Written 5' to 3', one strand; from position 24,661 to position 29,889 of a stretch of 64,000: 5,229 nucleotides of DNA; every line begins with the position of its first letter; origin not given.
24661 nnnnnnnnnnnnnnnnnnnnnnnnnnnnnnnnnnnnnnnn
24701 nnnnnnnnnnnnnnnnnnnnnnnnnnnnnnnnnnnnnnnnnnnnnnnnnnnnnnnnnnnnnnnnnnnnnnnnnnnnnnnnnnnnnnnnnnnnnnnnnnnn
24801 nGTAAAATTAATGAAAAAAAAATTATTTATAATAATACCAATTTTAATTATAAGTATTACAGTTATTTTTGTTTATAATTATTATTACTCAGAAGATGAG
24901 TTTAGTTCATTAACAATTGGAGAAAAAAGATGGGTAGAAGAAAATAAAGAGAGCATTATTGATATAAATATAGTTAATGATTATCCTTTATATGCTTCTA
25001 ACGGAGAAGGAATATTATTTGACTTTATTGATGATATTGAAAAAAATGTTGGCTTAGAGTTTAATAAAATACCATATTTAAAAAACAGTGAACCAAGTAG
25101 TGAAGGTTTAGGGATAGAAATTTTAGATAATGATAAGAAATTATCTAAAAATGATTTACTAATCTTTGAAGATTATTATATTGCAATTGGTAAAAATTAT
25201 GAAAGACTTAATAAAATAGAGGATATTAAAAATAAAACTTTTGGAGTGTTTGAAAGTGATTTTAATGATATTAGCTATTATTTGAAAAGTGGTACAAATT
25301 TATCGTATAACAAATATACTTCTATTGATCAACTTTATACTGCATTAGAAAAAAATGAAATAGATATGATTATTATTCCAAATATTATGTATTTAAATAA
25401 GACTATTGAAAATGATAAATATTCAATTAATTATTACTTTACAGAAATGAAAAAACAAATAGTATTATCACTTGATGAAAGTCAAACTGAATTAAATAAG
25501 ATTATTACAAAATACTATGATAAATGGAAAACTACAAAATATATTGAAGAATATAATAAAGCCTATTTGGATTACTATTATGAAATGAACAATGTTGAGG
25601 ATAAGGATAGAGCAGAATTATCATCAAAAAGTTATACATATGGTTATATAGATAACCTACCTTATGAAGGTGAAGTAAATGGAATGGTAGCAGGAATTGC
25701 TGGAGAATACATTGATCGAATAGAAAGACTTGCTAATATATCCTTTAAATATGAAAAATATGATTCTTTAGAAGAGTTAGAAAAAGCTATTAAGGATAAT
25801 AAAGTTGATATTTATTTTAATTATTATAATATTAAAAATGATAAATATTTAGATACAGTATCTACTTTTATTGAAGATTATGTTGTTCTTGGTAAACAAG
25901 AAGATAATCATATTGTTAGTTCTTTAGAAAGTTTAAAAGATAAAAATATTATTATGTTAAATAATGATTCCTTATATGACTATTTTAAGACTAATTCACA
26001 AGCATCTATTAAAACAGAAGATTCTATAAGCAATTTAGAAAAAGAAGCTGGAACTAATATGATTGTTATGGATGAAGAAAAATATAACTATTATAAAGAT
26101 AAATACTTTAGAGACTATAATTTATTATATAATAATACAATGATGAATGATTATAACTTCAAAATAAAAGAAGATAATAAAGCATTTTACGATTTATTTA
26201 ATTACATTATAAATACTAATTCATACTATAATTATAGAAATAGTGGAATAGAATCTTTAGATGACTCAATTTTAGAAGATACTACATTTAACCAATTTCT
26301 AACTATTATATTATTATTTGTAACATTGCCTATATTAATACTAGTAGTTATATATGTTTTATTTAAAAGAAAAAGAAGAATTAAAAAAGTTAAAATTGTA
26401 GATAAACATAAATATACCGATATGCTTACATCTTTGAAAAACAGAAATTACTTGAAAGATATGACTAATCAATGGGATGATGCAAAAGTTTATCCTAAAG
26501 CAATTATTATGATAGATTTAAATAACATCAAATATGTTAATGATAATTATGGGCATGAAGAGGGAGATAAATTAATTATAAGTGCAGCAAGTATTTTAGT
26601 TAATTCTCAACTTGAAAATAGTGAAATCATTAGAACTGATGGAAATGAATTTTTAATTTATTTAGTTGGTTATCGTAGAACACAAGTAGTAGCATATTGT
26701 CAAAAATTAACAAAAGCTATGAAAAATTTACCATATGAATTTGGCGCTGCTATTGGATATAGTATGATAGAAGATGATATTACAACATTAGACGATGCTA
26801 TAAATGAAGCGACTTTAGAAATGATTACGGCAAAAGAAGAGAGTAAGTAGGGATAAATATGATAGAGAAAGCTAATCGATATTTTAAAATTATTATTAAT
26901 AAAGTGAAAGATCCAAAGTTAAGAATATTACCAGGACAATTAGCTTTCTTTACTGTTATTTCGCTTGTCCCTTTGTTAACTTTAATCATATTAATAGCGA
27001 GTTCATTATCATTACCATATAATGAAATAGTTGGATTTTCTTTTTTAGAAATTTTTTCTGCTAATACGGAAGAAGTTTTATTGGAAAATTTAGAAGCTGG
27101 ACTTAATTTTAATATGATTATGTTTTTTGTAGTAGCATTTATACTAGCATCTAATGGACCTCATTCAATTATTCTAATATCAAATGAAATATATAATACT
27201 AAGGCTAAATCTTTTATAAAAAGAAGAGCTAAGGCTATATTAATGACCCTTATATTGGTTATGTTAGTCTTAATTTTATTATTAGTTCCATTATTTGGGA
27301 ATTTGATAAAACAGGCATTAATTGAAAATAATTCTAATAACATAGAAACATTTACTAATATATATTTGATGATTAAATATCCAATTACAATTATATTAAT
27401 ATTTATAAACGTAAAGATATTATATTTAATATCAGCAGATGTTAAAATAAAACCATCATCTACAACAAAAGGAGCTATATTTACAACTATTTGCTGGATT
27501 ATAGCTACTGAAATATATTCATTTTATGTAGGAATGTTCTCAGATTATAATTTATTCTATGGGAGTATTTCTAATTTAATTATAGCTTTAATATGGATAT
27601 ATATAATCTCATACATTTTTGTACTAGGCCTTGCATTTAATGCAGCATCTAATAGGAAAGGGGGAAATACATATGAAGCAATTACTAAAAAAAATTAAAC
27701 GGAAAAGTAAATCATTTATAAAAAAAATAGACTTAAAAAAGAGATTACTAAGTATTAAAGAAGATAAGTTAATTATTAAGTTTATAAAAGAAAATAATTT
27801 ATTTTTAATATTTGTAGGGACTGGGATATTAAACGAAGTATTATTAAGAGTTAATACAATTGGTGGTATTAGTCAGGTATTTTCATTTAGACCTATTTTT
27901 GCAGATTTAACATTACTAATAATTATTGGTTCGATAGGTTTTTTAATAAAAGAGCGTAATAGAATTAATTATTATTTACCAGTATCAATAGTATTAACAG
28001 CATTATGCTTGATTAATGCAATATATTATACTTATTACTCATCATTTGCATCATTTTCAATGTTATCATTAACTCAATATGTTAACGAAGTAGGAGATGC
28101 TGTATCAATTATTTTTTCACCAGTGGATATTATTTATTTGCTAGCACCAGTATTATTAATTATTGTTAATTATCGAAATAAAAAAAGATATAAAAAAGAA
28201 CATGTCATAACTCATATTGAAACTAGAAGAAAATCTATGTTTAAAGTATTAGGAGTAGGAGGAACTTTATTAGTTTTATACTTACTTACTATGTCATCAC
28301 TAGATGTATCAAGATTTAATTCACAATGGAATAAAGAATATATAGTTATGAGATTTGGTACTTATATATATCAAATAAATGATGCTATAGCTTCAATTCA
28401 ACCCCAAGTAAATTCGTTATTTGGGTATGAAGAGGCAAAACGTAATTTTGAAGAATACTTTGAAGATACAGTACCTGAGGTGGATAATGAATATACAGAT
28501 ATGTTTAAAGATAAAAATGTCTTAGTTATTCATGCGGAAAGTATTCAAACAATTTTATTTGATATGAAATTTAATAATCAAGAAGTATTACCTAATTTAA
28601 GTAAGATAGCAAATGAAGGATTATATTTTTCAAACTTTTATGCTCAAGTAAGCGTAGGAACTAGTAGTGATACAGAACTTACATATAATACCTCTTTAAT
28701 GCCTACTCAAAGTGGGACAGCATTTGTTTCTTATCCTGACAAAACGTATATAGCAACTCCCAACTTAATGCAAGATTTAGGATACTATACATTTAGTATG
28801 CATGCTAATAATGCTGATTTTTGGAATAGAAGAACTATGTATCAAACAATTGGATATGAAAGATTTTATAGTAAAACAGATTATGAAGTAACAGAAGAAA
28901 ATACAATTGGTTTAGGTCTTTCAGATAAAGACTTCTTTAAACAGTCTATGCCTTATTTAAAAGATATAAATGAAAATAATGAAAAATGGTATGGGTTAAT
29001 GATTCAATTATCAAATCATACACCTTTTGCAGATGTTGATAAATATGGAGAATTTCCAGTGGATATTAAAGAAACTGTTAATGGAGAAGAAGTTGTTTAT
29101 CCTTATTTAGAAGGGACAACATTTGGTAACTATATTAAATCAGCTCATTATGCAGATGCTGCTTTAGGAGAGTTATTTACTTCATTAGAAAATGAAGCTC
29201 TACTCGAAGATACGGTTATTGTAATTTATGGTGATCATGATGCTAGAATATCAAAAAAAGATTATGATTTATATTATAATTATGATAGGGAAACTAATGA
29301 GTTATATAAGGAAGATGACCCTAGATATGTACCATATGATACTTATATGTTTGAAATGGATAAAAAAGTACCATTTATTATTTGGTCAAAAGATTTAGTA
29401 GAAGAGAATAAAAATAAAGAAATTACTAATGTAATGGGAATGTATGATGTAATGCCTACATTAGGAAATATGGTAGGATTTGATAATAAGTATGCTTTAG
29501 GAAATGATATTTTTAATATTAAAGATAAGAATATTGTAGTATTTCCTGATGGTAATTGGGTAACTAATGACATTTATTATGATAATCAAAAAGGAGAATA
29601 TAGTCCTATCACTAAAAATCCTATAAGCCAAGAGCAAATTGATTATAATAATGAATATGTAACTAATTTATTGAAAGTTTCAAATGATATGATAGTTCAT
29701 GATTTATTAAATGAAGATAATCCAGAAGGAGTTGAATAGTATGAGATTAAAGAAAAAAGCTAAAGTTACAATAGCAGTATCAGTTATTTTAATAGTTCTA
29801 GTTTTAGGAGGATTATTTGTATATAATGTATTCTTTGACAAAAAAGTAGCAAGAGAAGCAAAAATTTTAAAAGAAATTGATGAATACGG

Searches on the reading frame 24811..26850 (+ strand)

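Call 77: search_protein_families(library=pfam, proteins=[window:24811-26850:+], max_evalue=0.00001)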
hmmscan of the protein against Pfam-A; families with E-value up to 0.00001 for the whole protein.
window:24811-26850:+ (679 aa): 1 family
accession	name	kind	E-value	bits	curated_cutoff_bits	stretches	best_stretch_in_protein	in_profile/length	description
PF00990.26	GGDEF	-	1.2e-21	77.6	23.8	1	535-677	2-157/161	Diguanylate cyclase, GGDEF domain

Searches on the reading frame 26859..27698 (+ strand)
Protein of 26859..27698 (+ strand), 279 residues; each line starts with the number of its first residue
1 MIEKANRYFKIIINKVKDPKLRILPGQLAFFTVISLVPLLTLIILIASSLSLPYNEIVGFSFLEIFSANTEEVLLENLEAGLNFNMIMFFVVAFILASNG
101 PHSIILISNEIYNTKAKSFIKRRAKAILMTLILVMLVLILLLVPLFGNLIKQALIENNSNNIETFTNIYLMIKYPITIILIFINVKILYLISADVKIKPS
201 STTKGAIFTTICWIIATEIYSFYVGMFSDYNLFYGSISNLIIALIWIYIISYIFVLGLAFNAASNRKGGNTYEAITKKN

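Call 77: search_protein_families(library=pfam, proteins=[window:26859-27698:+], max_evalue=0.00001)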
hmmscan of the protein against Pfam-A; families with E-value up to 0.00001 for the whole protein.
window:26859-27698:+ (279 aa): 1 family
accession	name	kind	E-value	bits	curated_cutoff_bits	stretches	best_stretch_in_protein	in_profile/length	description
PF03631.20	Virul_fac_BrkB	-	8.4e-39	134.2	33.7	1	26-265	10-256/259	Virulence factor BrkB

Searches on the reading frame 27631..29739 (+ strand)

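Call 77: search_protein_families(library=pfam, proteins=[window:27631-29739:+], max_evalue=0.00001)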
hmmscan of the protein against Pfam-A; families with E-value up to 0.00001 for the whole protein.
window:27631-29739:+ (702 aa): 1 family
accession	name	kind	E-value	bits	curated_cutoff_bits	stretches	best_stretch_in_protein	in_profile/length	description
PF00884.28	Sulfatase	-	7.4e-32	111.3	25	1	295-612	1-296/301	Sulfatase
